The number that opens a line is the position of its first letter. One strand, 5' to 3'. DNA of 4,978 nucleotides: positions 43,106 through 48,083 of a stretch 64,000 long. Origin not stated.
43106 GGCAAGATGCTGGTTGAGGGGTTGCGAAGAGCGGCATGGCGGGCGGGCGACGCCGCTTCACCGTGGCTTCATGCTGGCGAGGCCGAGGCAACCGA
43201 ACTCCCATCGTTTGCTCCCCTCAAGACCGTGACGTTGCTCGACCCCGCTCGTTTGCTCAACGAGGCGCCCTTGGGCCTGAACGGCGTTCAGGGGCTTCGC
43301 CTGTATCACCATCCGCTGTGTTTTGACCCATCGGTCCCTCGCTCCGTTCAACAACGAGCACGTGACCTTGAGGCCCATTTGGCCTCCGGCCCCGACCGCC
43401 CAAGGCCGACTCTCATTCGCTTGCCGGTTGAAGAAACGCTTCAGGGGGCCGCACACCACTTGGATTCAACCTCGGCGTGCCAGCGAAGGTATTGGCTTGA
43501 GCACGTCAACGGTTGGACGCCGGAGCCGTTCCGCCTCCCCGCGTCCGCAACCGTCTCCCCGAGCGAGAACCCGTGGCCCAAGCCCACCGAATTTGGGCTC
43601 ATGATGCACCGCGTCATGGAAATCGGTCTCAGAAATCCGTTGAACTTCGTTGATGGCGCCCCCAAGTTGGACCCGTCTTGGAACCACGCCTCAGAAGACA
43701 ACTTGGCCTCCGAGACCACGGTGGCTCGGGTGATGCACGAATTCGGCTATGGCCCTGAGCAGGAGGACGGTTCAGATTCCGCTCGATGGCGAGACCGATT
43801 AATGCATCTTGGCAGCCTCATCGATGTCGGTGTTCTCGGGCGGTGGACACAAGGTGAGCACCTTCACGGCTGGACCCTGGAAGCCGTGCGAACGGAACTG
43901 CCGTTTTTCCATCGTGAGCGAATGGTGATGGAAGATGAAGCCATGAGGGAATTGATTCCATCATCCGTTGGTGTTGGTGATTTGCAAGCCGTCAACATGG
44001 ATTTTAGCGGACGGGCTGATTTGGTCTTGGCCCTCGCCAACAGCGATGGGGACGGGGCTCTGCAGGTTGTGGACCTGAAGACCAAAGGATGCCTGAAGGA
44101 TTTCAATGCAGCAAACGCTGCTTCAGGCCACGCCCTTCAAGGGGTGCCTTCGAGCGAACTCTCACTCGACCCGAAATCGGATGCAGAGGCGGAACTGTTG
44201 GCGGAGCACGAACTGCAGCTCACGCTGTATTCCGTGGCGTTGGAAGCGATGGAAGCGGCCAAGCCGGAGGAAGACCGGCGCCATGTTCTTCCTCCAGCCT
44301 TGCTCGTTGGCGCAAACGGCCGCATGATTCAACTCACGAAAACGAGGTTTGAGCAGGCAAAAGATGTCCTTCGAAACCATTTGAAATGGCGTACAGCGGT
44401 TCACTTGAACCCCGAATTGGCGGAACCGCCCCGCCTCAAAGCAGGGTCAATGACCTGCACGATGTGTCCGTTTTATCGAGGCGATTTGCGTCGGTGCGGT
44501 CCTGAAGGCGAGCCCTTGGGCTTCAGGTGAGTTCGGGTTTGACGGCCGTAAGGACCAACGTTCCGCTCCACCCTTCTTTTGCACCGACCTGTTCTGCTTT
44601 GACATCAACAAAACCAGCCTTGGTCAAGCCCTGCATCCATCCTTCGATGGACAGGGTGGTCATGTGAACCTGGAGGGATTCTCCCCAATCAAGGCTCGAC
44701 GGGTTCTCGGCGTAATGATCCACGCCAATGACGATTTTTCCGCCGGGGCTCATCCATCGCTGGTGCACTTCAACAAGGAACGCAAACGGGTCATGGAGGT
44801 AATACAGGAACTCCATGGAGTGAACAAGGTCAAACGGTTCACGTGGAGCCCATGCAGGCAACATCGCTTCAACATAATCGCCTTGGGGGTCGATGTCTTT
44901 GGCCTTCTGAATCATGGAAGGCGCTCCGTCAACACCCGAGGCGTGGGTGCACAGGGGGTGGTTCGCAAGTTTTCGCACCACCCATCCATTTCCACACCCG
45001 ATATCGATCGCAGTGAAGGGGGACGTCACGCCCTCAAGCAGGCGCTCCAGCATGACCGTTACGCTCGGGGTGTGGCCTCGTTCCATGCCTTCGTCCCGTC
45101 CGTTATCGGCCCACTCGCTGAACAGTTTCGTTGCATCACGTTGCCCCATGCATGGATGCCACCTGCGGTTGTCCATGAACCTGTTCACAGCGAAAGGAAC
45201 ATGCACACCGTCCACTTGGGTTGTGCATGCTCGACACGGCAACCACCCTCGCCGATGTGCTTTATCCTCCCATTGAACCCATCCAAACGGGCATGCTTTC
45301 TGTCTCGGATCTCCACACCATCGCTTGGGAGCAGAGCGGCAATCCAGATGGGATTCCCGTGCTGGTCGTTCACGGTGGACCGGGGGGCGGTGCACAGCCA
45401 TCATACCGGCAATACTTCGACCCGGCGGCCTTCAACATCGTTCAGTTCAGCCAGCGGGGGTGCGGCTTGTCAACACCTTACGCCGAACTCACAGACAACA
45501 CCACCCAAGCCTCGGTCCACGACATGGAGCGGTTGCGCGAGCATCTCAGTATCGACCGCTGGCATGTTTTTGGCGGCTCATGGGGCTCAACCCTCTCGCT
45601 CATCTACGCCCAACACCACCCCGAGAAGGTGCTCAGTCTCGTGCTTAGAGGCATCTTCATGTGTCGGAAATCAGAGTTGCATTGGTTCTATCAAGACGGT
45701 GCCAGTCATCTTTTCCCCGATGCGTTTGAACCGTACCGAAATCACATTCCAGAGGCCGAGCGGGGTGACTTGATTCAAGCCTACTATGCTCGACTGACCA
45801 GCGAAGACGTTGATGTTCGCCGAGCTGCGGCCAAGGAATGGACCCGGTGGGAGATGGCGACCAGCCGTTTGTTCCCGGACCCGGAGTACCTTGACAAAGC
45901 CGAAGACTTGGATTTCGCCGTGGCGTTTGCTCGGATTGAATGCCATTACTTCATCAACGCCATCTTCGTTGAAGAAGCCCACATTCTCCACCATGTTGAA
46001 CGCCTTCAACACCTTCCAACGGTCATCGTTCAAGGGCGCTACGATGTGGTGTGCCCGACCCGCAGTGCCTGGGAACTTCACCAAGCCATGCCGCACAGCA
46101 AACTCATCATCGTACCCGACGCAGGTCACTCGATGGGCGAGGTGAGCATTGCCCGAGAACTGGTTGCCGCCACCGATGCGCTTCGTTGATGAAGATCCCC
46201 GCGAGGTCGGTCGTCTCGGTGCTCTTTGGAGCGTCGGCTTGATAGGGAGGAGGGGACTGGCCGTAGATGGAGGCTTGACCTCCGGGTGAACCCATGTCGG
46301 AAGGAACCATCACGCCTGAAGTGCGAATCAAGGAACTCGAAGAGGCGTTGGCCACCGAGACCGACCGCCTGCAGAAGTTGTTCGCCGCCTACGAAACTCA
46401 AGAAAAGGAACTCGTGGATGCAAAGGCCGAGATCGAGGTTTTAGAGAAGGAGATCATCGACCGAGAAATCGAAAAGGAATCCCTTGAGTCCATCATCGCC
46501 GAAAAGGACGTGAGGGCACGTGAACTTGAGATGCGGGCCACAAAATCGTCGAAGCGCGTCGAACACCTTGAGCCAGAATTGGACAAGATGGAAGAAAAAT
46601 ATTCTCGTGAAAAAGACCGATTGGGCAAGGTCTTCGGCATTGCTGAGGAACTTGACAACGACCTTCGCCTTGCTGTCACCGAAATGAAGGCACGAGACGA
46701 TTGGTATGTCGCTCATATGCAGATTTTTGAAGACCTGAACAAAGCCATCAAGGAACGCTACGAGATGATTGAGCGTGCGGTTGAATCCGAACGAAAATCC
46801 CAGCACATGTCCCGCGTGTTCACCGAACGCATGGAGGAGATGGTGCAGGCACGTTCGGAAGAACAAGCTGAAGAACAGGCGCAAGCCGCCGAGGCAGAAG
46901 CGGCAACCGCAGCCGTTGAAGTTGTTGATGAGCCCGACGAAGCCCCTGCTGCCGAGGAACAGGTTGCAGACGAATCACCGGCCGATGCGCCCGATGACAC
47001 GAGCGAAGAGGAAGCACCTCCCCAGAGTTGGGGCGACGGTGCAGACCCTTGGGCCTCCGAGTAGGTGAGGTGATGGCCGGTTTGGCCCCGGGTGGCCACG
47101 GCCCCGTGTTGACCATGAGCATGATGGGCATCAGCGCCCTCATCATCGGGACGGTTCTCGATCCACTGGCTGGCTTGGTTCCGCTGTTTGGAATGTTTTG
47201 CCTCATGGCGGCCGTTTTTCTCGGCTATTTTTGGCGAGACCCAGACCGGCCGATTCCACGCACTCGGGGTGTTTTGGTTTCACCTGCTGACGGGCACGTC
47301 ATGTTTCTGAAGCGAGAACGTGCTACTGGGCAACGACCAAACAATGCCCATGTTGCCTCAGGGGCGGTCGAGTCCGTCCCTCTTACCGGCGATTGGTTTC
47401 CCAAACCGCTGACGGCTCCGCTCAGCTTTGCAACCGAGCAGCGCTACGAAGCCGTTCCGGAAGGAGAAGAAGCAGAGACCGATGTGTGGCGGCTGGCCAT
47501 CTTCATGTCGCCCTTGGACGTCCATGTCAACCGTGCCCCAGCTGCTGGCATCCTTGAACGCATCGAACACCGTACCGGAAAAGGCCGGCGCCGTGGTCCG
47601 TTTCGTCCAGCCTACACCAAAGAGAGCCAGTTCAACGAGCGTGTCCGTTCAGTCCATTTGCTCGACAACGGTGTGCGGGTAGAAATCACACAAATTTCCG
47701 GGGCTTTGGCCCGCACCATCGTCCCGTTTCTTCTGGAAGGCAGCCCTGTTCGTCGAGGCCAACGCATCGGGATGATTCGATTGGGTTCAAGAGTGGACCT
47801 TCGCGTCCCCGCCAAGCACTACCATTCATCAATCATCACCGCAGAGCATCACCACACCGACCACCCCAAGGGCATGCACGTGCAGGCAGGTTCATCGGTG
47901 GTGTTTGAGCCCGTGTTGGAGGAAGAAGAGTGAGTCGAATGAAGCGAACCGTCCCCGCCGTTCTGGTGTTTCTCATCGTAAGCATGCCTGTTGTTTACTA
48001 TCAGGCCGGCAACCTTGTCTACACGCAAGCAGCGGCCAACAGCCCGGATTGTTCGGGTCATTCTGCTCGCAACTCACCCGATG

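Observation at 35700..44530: Bacterial-type AddBA-like helicase-nuclease operon in an archaeal context, with iron-staple nuclease domains on both subunits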

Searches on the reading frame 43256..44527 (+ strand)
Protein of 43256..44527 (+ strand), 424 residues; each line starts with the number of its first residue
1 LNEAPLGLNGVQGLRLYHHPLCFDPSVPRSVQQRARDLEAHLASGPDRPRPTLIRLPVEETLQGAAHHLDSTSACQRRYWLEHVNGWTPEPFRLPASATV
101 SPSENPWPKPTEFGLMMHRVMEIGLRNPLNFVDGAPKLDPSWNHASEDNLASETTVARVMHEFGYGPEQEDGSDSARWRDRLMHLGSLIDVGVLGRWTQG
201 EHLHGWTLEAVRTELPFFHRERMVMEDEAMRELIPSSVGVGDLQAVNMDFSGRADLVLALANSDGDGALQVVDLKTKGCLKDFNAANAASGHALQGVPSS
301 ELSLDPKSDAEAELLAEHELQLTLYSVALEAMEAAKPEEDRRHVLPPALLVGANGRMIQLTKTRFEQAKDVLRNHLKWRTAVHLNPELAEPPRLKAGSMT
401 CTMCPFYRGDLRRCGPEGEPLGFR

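Call 37: search_solved_structures(query=A4, max_evalue=10, show_alignments=4)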
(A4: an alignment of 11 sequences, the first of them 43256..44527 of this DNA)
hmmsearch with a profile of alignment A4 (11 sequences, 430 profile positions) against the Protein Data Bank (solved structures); distinct sequences matched with E-value up to 10: 0.

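Call 48: predict_structure(alignment_id=A4)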
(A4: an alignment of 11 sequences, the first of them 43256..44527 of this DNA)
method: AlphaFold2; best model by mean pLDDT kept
length: 424 residues; sequences in the alignment: 11
mean_pLDDT: 77.8   pTM: 0.76
mean pLDDT of the five models: 77.8, 77.6, 77.4, 75.3, 73.0
residues with pLDDT >= 90: 167; 70-90: 138; 50-70: 60; < 50: 59
segments of 3 or more residues with pLDDT < 50: 1-27, 52-55, 97-103, 400-413, 420-424
pLDDT, mean of each block of 10 residues (from residue 1): 44 47 49 68 64 58 76 79 66 49 65 90 91 90 79 91 90 89 92 94 95 87 82 63 80 90 95 88 68 87 95 91 93 92 96 94 96 90 76 63 40 51 38
secondary structure, 60 per line:
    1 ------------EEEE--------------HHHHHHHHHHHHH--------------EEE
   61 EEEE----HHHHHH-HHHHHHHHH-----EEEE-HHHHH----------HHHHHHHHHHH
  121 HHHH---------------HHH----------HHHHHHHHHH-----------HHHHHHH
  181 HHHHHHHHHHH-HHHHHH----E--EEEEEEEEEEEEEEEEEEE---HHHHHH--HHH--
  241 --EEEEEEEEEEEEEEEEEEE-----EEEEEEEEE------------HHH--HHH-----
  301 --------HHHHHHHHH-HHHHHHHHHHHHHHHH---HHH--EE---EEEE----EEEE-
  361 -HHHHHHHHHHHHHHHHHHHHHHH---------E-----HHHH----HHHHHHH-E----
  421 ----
elements in order: E13-16 H31-43 E58-64 H69-74 H76-84 E90-93 H95-99 H110-124 H153-162 H174-191 H193-198 E206-224 H228-233 E243-261 E267-275 H309-317 H319-334 E348-351 E356-359 H362-384 H400-403 H408-414

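Call 51: fold_search(model_id=the predicted structure, library=pdb)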
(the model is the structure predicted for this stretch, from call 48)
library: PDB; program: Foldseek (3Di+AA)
matches with E <= 10: 150; with E <= 0.001: 9
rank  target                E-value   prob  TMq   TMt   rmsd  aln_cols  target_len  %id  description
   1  4cei_B                3.7e-06  1.00  0.43  0.18  12.4       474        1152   11  Crystal structure of ADPNP-bound AddAB with a forked DNA substrate (released 2014-03-12)
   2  9np6_A                1.2e-05  1.00  0.37  0.20  11.1       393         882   13  Cryo-EM structure of AdnA(D934A)-AdnB(D1014A) in complex with AMPPNP and blunt end DNA (released 2025-03-19)
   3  4cej_B                2.5e-05  1.00  0.43  0.18  12.7       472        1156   12  Crystal structure of AddAB-DNA-ADPNP complex at 3 Angstrom resolution (released 2014-03-12)
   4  4cej_A                3.1e-05  1.00  0.32  0.13  12.7       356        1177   14  Crystal structure of AddAB-DNA-ADPNP complex at 3 Angstrom resolution (released 2014-03-12)
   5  5ean_A                3.1e-05  1.00  0.38  0.18   7.8       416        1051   10  Crystal structure of Dna2 in complex with a 5' overhang DNA (released 2015-11-18)
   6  4ceh_B                4.0e-05  1.00  0.45  0.19  11.2       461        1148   11  Crystal structure of AddAB with a forked DNA substrate (released 2014-03-12)
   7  5eaw_A                5.0e-05  1.00  0.37  0.17   7.8       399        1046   10  Crystal structure of Dna2 nuclease-helicase (released 2015-11-18)
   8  6ppr_A                7.3e-05  1.00  0.33  0.18  12.4       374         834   14  Cryo-EM structure of AdnA(D934A)-AdnB(D1014A) in complex with AMPPNP and DNA (released 2019-11-20)
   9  5eax_A                1.5e-04  1.00  0.37  0.17   8.4       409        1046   10  Crystal structure of Dna2 in complex with an ssDNA (released 2015-11-18)
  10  9iac_A                1.6e-03  0.98  0.28  0.40   9.8       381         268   12  Structure of the Argonaute-associated Cas4 family protein 1 (ACE1) from Microcystis aeruginosa (MaACE1) (released 2025-04-23)
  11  9iab_A                2.6e-03  0.99  0.32  0.44   9.9       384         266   11  Structure of the Argonaute-associated Cas4 family protein 1 (ACE1) from Chroococcidiopsis thermalis (CtACE1) (released 2025-04-23)
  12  9iab_B                4.2e-03  0.96  0.30  0.41   8.6       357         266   12  Structure of the Argonaute-associated Cas4 family protein 1 (ACE1) from Chroococcidiopsis thermalis (CtACE1) (released 2025-04-23)
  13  9iac_B                4.7e-03  0.96  0.28  0.39   9.9       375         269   11  Structure of the Argonaute-associated Cas4 family protein 1 (ACE1) from Microcystis aeruginosa (MaACE1) (released 2025-04-23)
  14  7lwa_A                8.0e-03  0.69  0.19  0.28  16.2       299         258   10  Human Exonuclease 5 crystal structure (T88E) in complex with ssDNA and Mg (released 2021-07-14)
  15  3h4r                  1.2e-02  0.97  0.31  0.52   7.7       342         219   13  Crystal structure of E. coli RecE exonuclease (released 2009-05-26)
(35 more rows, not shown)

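Call 62: find_homologous_proteins(query=A4, max_evalue=0.001)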
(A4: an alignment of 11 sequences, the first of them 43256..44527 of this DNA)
Query A4 (11 sequences) (424 aa, profile of the alignment): 60 proteins with E <= 0.001 among 8000 candidates.
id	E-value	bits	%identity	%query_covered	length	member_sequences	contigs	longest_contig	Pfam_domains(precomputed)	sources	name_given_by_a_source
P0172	7.2e-206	702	56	99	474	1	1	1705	PF12705.14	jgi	jgi:hypothetical protein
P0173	1.7e-197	674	59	100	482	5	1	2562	PF12705.14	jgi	jgi:hypothetical protein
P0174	1.6e-194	665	58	100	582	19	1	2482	PF12705.14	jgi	jgi:hypothetical protein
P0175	8.8e-194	662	55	100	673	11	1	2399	PF13538.13,PF12705.14,PF13361.13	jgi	jgi:hypothetical protein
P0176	9.6e-192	656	56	95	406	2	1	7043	PF12705.14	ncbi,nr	ncbi:MAG: PD-(D/E)XK nuclease family protein, partial [Candidatus Poseidonia sp.]|nr:PD-(D/E)XK nucl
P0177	5.3e-185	633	63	93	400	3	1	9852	PF12705.14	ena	-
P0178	5.4e-179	614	42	98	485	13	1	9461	PF12705.14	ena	-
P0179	2.8e-172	591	42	98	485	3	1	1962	PF12705.14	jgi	jgi:hypothetical protein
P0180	1.1e-170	586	42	98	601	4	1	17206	PF13538.13,PF12705.14,PF13361.13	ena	-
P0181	2.1e-166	572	42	100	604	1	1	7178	PF13538.13,PF12705.14,PF13361.13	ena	-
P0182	1.1e-165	570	42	99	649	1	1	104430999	PF13538.13,PF12705.14,PF13361.13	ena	-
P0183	2.2e-165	569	42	99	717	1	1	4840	PF13538.13,PF12705.14,PF13361.13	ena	-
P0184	2.4e-165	569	42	99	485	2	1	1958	PF12705.14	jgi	jgi:hypothetical protein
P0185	8.1e-165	567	42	99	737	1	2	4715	PF13538.13,PF12705.14,PF13361.13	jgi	jgi:hypothetical protein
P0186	8.4e-165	567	42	99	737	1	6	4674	PF13538.13,PF12705.14,PF13361.13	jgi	jgi:hypothetical protein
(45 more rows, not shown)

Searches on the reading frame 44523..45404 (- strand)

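Call 3: search_protein_families(library=pfam, proteins=[window:44523-45404:-], max_evalue=0.01)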
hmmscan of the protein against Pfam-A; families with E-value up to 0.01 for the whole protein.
window:44523-45404:- (293 aa): 6 families
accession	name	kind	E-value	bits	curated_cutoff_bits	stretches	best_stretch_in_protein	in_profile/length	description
PF13489.12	Methyltransf_23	-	1.4e-12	48.1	27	1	131-268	25-162/164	Methyltransferase domain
PF08241.18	Methyltransf_11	-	6.5e-11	43.2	21.2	1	133-226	1-95/95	Methyltransferase domain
PF13649.12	Methyltransf_25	-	7.1e-10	39.9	27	1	133-222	2-97/97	Methyltransferase domain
PF08242.18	Methyltransf_12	-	1.2e-09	39.2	30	1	133-224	1-98/98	Methyltransferase domain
PF13847.12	Methyltransf_31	-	1.2e-06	28.7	27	1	131-226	6-109/145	Methyltransferase domain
PF08003.17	Methyltransf_9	-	0.0035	16.8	23.8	1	132-228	119-219/315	Protein of unknown function (DUF1698)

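Call 60: search_protein_families(library=padloc, proteins=[window:44523-45404:-], max_evalue=0.001)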
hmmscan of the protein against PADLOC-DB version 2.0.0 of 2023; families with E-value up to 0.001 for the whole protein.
window:44523-45404:- (293 aa): 1 family
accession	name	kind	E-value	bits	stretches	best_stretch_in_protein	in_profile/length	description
PDLC04134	mad2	-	4e-10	37.1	1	94-235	257-403/492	mads_2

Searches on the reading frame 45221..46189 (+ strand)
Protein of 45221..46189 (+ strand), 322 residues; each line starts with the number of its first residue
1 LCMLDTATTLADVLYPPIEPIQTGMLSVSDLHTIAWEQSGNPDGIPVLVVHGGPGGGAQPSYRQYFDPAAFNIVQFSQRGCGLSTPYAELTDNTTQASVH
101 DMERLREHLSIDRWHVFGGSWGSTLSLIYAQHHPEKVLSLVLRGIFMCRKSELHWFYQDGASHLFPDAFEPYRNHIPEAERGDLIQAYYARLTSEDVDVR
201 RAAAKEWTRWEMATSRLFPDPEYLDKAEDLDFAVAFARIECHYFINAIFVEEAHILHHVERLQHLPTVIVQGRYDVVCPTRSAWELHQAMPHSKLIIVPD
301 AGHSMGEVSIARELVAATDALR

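Call 3: search_protein_families(library=pfam, proteins=[window:45221-46189:+], max_evalue=0.01)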
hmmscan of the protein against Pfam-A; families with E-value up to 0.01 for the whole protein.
window:45221-46189:+ (322 aa): 3 families
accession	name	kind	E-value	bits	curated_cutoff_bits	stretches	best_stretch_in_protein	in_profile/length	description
PF00561.26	Abhydrolase_1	-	1.2e-34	120.6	25.8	1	46-305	2-240/245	alpha/beta hydrolase fold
PF12146.15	Hydrolase_4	-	7.2e-08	32.5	27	1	64-304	25-233/239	Serine aminopeptidase, S33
PF08386.16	Abhydrolase_4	-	4.4e-06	27.2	21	1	253-305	23-75/103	TAP-like protein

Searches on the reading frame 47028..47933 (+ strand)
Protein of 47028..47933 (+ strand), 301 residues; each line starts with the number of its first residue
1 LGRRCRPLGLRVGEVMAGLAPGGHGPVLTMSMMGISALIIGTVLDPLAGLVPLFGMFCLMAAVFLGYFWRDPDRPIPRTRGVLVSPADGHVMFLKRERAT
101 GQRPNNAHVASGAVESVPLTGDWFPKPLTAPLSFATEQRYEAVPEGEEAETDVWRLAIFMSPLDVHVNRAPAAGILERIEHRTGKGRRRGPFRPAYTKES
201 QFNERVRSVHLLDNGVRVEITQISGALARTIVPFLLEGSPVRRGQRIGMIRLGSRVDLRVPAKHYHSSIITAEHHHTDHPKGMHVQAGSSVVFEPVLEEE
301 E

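Call 3: search_protein_families(library=pfam, proteins=[window:47028-47933:+], max_evalue=0.01)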
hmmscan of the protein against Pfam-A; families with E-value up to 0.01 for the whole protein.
window:47028-47933:+ (301 aa): 1 family
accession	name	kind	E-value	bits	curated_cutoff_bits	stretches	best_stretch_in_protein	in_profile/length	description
PF02666.20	PS_Dcarbxylase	-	5.4e-32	111.5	22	1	64-291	4-196/198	Phosphatidylserine decarboxylase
